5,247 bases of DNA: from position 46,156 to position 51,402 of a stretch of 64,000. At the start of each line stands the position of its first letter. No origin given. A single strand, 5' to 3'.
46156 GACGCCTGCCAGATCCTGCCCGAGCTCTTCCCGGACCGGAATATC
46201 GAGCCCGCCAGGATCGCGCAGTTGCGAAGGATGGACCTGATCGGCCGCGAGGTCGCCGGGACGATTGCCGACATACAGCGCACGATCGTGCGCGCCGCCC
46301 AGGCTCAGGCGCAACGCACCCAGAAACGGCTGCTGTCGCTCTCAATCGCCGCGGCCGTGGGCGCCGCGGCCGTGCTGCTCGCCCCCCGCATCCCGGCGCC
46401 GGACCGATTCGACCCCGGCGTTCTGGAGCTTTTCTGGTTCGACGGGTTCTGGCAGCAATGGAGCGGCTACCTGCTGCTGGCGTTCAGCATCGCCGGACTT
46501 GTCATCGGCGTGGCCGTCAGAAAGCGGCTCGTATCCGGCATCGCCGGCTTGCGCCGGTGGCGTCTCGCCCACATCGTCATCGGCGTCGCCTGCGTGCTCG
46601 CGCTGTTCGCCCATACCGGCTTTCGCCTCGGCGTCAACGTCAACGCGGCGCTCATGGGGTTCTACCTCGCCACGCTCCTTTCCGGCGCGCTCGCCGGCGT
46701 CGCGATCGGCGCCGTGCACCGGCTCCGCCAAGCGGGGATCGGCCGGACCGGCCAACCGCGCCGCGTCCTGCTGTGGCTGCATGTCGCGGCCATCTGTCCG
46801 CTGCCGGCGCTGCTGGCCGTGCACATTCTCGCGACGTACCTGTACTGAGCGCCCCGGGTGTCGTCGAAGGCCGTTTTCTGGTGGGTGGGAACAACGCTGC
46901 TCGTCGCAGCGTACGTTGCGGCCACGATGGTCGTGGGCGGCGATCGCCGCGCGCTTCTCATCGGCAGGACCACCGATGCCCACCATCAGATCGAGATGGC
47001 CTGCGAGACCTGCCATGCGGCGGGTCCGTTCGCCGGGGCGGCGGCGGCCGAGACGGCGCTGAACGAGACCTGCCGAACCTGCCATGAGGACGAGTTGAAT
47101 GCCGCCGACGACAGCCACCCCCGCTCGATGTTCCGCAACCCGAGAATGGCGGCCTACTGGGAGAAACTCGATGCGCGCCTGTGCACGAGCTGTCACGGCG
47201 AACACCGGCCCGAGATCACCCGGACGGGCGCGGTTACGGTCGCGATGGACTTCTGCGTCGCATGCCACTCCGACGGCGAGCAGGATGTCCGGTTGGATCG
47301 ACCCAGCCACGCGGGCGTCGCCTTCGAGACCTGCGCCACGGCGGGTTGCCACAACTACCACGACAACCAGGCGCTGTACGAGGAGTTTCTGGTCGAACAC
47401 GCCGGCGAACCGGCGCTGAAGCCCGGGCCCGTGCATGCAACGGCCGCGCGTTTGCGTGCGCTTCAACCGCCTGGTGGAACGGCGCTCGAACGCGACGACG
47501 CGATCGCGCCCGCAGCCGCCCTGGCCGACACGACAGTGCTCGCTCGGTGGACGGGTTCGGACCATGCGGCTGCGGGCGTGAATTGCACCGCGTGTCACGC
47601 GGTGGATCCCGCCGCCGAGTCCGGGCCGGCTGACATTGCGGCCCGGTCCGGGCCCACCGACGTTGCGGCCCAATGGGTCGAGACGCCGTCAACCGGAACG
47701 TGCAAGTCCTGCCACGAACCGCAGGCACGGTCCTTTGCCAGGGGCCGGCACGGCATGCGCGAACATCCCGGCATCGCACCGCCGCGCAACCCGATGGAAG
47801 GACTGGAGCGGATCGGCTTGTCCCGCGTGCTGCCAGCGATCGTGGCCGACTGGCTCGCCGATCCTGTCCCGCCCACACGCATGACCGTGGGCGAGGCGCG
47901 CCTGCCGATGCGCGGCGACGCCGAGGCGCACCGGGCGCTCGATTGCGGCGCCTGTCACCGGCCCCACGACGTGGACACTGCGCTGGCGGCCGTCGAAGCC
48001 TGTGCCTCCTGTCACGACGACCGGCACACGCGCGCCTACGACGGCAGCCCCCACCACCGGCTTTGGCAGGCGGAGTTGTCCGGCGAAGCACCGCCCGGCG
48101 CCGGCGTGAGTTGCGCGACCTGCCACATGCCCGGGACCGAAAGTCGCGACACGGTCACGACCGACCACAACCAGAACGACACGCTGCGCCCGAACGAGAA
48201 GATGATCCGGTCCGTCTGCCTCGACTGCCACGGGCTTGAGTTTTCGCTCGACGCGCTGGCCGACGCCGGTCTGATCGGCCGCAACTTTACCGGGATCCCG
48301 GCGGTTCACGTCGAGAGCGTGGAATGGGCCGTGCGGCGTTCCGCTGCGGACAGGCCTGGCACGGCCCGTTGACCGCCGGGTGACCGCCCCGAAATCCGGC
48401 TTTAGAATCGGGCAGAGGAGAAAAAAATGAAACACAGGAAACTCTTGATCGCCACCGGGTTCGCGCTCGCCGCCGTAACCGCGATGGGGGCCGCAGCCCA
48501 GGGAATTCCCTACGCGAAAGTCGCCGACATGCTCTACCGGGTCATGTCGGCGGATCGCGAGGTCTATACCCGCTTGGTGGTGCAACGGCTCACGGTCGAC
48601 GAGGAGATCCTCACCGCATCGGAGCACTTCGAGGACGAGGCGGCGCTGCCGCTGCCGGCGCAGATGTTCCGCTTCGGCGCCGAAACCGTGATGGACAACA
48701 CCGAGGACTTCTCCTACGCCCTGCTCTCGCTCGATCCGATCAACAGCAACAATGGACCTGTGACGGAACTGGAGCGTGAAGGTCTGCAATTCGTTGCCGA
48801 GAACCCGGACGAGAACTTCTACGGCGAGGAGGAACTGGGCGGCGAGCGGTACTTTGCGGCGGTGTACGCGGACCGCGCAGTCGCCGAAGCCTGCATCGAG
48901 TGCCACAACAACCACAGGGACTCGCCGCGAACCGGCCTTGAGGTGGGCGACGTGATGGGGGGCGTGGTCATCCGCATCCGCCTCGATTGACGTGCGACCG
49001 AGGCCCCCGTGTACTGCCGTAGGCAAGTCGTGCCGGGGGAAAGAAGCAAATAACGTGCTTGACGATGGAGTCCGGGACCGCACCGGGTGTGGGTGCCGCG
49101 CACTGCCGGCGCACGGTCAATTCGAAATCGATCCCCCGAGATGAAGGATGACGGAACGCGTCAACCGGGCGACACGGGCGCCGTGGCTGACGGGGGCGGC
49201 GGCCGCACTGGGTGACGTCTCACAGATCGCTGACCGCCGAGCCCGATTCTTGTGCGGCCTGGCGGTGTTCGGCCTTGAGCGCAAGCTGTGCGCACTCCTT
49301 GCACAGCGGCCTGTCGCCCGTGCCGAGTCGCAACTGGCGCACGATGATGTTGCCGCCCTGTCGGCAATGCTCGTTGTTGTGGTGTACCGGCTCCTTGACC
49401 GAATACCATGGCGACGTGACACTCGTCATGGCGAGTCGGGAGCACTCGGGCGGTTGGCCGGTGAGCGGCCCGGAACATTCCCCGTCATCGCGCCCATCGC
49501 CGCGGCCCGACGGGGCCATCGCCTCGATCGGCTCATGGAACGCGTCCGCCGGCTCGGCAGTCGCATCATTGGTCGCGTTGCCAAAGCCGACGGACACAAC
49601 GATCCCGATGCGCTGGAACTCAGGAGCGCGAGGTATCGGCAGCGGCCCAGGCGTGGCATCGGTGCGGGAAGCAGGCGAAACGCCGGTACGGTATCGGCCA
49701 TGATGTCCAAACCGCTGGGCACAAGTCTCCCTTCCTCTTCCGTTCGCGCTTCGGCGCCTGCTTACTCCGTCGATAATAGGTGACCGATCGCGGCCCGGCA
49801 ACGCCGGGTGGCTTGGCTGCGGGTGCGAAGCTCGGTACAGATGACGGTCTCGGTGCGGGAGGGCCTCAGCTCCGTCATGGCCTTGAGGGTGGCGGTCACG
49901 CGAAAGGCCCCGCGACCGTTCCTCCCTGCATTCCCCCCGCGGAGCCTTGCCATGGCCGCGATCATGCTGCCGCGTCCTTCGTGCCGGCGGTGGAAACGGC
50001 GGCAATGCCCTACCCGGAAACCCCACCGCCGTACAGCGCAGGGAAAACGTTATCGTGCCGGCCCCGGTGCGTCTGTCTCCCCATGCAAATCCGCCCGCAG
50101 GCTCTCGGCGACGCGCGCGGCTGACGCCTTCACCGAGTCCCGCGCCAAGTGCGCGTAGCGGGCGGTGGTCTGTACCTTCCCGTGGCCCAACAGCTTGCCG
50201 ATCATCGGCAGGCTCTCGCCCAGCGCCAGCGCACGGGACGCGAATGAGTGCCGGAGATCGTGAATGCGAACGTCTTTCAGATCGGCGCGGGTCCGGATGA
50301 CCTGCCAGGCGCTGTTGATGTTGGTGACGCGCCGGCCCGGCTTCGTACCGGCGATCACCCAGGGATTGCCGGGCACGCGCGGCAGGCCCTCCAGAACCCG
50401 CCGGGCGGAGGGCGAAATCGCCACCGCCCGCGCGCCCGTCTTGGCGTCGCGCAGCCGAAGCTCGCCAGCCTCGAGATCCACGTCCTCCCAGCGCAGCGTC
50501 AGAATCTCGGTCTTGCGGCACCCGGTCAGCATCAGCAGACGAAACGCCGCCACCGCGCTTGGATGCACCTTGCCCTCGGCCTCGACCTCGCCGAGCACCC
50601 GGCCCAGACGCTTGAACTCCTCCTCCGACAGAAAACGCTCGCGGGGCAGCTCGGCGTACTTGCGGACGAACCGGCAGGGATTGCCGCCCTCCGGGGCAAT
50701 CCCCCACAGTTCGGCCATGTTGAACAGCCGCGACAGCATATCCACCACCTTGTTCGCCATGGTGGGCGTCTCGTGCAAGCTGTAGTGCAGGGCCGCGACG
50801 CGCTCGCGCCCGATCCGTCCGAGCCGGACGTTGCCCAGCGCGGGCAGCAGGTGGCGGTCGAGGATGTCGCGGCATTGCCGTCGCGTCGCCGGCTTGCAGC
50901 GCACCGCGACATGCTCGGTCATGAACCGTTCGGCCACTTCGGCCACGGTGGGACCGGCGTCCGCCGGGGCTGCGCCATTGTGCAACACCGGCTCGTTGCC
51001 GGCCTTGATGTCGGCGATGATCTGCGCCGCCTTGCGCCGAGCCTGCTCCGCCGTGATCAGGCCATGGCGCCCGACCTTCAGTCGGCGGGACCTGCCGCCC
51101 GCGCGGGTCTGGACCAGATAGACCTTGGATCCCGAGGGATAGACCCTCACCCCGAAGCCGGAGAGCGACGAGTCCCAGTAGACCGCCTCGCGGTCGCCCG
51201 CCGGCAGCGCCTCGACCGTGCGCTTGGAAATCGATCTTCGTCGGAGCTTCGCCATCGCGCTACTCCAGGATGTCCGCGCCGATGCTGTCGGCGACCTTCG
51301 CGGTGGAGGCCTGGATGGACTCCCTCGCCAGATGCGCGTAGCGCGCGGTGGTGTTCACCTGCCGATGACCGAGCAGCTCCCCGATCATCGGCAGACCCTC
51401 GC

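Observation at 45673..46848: Unusual fusion of a GPP34/GOLPH3-like domain to a dihaem-b-type membrane domain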

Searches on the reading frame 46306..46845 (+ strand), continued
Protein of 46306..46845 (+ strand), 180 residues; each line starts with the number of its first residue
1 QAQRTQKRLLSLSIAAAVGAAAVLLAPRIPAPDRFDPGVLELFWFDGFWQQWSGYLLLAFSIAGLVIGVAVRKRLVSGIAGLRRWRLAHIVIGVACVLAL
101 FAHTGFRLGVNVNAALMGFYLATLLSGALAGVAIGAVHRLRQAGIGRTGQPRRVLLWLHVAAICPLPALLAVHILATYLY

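Call 93: find_encoding_contigs(protein=P0270, flank=4000, max_places=1)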
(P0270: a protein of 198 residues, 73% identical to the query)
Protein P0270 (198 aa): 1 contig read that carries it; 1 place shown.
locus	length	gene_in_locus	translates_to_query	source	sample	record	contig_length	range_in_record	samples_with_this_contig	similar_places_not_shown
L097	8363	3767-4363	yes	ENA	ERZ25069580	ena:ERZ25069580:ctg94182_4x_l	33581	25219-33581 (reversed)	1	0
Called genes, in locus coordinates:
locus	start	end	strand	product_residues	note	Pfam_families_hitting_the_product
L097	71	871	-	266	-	PF08751:TrwC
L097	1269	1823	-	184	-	-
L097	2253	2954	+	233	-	PF00717:Peptidase_S24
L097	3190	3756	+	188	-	PF05719:GPP34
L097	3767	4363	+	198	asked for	-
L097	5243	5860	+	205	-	PF14537:Cytochrom_c3_2 (faint)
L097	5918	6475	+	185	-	PF11845:Tll0287-like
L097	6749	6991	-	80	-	PF22513:FitA-like_RHH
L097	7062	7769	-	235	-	PF13203:DUF2201_N, PF09967:DUF2201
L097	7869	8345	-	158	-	PF13203:DUF2201_N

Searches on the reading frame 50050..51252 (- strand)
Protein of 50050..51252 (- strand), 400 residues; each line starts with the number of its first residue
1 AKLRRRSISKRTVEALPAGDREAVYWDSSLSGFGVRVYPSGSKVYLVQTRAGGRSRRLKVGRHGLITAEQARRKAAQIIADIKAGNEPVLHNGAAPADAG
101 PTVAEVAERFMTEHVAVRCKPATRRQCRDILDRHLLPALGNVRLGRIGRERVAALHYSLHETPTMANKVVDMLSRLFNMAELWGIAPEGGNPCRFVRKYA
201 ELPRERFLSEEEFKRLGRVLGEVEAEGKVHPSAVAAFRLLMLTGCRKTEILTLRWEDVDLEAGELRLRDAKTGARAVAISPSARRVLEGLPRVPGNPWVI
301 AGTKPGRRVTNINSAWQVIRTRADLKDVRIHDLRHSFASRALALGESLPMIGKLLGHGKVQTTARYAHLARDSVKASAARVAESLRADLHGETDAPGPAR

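Call 71: search_protein_families(library=pfam, proteins=[window:50050-51252:-], max_evalue=0.001)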
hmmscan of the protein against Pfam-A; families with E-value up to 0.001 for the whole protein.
window:50050-51252:- (400 aa): 4 families
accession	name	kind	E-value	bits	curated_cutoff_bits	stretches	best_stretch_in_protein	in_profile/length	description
PF00589.27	Phage_integrase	-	5.7e-20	72.2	27.1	1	233-370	24-169/172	Phage integrase family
PF13356.12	Arm-DNA-bind_3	-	6.3e-13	49.1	27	1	9-91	2-79/83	Arm DNA-binding domain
PF14659.12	Phage_int_SAM_3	-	6.3e-05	23.6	22.6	1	102-147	1-45/58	Phage integrase, N-terminal SAM-like domain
PF22022.2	Phage_int_M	-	0.00025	21.7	27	1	104-182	2-81/96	Phage integrase central domain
